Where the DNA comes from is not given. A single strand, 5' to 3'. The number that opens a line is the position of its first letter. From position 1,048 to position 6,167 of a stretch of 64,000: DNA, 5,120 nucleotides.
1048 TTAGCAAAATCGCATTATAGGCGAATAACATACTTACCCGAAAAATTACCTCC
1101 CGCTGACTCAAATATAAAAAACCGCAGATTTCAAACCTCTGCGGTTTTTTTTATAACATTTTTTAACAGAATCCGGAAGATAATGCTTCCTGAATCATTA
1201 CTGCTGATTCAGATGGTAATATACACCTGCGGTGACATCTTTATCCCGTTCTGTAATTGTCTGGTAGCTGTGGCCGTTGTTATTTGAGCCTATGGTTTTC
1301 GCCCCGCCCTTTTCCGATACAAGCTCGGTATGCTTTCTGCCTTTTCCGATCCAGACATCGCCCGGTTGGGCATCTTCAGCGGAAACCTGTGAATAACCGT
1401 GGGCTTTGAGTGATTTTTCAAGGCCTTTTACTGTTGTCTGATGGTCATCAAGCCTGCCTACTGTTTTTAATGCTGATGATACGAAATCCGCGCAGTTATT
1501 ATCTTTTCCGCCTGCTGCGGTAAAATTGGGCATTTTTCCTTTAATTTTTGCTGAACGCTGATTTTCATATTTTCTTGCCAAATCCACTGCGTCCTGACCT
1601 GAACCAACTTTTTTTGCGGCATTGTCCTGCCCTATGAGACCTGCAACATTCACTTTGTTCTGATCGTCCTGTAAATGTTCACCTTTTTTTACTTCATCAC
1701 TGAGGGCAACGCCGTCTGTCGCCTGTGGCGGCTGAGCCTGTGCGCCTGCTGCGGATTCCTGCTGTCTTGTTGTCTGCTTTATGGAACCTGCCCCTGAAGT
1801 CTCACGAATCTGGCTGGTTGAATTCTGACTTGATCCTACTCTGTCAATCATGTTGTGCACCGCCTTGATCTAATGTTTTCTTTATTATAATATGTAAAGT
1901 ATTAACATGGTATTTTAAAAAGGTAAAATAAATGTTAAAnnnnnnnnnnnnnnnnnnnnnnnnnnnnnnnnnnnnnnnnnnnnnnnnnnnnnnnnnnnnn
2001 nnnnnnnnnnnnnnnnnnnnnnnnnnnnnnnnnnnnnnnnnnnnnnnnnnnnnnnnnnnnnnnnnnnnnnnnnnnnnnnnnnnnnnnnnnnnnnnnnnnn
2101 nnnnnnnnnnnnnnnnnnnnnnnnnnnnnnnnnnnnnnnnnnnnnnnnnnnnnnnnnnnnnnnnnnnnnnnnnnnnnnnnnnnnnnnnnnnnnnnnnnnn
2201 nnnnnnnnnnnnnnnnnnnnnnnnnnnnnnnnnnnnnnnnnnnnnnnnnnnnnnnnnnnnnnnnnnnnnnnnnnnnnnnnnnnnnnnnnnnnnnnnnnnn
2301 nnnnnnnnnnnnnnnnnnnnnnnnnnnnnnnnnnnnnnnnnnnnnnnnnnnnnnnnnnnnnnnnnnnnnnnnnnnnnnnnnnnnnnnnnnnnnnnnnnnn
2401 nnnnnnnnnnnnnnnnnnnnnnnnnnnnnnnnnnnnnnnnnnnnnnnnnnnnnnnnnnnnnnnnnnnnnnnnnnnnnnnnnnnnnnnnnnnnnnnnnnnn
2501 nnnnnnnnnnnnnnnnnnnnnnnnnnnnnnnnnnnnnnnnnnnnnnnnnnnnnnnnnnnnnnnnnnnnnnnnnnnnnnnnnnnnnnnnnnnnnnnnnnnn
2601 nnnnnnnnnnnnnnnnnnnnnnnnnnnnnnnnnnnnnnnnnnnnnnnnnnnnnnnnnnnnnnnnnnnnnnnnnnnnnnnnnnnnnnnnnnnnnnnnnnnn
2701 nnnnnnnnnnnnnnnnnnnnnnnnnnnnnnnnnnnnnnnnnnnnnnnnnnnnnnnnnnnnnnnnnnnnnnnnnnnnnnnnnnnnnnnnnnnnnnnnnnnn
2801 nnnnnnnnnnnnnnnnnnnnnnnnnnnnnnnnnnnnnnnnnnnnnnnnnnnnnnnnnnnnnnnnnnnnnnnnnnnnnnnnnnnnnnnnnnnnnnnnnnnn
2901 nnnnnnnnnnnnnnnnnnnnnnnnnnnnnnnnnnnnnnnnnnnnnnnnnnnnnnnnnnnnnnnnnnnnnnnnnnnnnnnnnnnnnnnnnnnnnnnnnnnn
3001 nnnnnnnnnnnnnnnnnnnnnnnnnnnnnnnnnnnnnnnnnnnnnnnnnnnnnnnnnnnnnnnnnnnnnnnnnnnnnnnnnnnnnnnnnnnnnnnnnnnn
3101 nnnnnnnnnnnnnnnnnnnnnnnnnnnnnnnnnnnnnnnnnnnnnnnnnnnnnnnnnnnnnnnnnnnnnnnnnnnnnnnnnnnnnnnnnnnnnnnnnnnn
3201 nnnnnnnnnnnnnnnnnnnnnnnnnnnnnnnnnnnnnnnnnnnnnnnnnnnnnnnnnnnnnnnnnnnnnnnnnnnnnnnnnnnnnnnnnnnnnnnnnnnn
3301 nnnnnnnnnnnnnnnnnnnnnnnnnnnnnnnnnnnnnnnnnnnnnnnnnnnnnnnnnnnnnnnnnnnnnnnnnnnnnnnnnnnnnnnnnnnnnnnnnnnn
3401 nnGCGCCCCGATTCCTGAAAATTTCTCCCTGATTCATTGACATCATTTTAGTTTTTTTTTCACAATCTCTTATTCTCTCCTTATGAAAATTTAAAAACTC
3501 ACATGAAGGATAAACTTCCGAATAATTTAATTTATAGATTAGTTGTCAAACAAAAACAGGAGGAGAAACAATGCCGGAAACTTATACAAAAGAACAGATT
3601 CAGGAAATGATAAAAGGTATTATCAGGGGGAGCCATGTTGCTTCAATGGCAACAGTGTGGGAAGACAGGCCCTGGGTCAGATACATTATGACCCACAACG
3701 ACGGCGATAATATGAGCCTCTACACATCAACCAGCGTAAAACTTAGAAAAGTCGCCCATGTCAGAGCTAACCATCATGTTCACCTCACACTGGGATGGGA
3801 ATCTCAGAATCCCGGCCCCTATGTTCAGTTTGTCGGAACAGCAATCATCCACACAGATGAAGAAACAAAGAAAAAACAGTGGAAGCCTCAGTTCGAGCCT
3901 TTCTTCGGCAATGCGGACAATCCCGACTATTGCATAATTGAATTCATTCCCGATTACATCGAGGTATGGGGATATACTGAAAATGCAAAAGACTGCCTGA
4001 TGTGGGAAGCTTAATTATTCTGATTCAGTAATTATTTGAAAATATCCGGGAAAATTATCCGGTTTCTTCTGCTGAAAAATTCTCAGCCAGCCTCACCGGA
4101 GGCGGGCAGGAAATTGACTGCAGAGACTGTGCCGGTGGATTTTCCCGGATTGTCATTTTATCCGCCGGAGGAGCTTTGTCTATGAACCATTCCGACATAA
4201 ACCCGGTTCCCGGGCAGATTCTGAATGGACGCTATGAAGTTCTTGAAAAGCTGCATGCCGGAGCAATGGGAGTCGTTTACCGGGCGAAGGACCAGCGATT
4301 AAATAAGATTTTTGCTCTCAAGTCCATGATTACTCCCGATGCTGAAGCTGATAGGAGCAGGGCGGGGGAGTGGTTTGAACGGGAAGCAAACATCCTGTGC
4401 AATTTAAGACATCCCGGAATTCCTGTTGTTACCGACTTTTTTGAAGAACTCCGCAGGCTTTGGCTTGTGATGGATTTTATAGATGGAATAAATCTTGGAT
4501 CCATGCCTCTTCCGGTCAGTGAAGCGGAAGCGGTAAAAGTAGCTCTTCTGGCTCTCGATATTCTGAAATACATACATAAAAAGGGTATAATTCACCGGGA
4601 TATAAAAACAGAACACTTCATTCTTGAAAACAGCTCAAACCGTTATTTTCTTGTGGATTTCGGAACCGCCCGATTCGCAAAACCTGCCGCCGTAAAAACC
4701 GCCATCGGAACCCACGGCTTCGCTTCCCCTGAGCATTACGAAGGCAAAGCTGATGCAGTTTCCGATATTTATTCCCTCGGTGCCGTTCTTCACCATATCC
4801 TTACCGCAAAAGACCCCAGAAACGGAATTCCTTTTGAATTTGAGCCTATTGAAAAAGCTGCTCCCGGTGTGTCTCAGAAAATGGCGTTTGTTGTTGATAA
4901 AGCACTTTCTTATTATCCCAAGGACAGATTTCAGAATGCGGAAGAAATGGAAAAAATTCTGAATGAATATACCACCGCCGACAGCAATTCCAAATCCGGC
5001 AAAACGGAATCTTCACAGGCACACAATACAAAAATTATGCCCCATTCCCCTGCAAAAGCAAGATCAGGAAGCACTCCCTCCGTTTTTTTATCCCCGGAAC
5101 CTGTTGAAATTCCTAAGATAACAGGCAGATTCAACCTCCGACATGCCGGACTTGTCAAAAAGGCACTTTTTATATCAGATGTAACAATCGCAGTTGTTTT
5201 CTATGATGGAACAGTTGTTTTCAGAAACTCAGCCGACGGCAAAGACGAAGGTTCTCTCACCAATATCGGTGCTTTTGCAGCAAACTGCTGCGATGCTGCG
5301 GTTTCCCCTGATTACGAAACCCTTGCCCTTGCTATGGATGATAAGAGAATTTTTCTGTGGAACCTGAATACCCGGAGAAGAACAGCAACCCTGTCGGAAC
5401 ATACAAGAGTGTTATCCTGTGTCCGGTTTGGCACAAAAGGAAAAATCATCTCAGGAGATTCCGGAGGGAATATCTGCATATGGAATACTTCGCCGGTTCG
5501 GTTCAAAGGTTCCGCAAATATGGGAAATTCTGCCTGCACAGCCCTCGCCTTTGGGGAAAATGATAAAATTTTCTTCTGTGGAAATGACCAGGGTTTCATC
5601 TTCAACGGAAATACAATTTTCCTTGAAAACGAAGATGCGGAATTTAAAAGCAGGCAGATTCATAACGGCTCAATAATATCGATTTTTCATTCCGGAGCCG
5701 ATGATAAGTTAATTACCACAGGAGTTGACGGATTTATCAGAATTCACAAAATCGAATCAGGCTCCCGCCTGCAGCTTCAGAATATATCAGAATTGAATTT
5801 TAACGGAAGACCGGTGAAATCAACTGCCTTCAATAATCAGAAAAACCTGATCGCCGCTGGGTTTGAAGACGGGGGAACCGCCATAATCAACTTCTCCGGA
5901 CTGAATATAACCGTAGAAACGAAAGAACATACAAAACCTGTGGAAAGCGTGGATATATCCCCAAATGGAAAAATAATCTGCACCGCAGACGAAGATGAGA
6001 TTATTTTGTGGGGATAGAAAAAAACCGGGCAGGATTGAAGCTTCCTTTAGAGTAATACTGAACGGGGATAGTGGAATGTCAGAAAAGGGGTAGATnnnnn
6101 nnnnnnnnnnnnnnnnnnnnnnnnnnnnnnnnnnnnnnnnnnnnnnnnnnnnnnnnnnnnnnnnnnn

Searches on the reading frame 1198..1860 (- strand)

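Call 11: search_protein_families(library=ncbifam, proteins=[window:1198-1860:-])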
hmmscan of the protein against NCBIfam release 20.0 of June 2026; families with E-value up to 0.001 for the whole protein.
window:1198-1860:- (220 aa): 0 families

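Call 70: search_protein_families(library=pfam, proteins=[window:1198-1860:-], max_evalue=0.1)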
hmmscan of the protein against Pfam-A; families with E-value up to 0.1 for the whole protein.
window:1198-1860:- (220 aa): 1 family
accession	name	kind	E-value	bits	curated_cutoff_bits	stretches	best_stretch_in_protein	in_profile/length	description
PF12671.13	Amidase_6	-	0.00081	20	23.2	1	89-156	5-57/163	Putative amidase domain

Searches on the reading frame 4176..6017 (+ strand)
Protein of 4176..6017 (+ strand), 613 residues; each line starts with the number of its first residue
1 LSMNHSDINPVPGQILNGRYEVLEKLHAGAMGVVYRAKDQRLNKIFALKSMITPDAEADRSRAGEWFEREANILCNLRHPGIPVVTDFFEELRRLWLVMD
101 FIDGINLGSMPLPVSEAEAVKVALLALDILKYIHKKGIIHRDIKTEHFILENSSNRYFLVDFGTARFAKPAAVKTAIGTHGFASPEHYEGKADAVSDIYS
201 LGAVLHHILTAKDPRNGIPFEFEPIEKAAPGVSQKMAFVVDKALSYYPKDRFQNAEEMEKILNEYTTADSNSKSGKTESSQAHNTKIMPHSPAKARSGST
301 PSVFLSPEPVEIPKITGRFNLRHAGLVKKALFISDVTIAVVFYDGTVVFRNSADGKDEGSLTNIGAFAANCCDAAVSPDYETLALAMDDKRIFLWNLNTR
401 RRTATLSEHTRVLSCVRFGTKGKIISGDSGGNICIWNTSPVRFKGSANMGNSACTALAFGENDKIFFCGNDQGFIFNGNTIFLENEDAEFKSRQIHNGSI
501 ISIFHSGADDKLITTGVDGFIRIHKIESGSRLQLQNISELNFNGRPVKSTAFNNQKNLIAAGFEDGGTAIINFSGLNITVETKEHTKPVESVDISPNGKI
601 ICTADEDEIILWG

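Call 11: search_protein_families(library=ncbifam, proteins=[window:4176-6017:+])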
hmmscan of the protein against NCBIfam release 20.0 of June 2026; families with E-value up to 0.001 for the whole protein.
window:4176-6017:+ (613 aa): 19 families
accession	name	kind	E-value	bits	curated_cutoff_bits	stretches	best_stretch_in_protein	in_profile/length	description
NF033483.0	PknB_PASTA_kin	equivalog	1.3e-49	169.7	450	1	13-297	2-300/563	Stk1 family PASTA domain-containing Ser/Thr kinase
NF047741.1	antiphage_MADS6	equivalog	1.3e-33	116.5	460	2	115-283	297-478/612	methylation-associated defense system protein kinase MAD6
NF052427.1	StpK7MSMEG_1200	equivalog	5.6e-31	107.7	900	1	18-283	7-288/601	serine/threonine protein kinase StpK7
NF038150.1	lanthi_synth_IV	equivalog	1.8e-27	96.1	650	1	14-216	185-397/851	class IV lanthionine synthetase LanL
NF009651.0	PRK13184.1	equivalog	8.4e-19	67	839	1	18-271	2-296/932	serine/threonine-protein kinase PknD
NF038151.1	lanthi_synth_III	equivalog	7.9e-16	57.6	575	1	17-210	219-424/833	class III lanthionine synthetase LanKC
NF033442.0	BREX_PglW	equivalog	1e-11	43.4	990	1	8-282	502-786/1391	BREX system serine/threonine kinase PglW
TIGR03903.1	TOMM_kin_cyc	equivalog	1.4e-10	39.7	705.75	1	48-217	8-191/1267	TOMM system kinase/cyclase fusion protein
NF011463.0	PRK14879.1-4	equivalog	6.6e-09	35.5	188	1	64-170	62-165/237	Kae1-associated kinase Bud32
NF053615.1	SerThrKinAfsKStmc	equivalog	9.9e-09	34.4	1300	1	18-217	13-215/809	protein serine/threonine kinase AfsK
NF058632.1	SerThrKinPrkT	equivalog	1.6e-08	33.9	280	1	12-288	15-284/322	serine/threonine protein kinase PrkT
NF011464.0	PRK14879.1-7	equivalog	2.3e-08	34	246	1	65-169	51-153/221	Kae1-associated kinase Bud32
NF011462.0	PRK14879.1-3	equivalog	3.9e-08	33.3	174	1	38-167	14-130/192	Kae1-associated kinase Bud32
TIGR03724.2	arch_bud32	equivalog_domain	4e-08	33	125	1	67-169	40-135/193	KEOPS complex kinase/ATPase Bud32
NF011460.0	PRK14879.1-1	equivalog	5.7e-08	32.2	199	1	21-168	11-160/232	Kae1-associated kinase Bud32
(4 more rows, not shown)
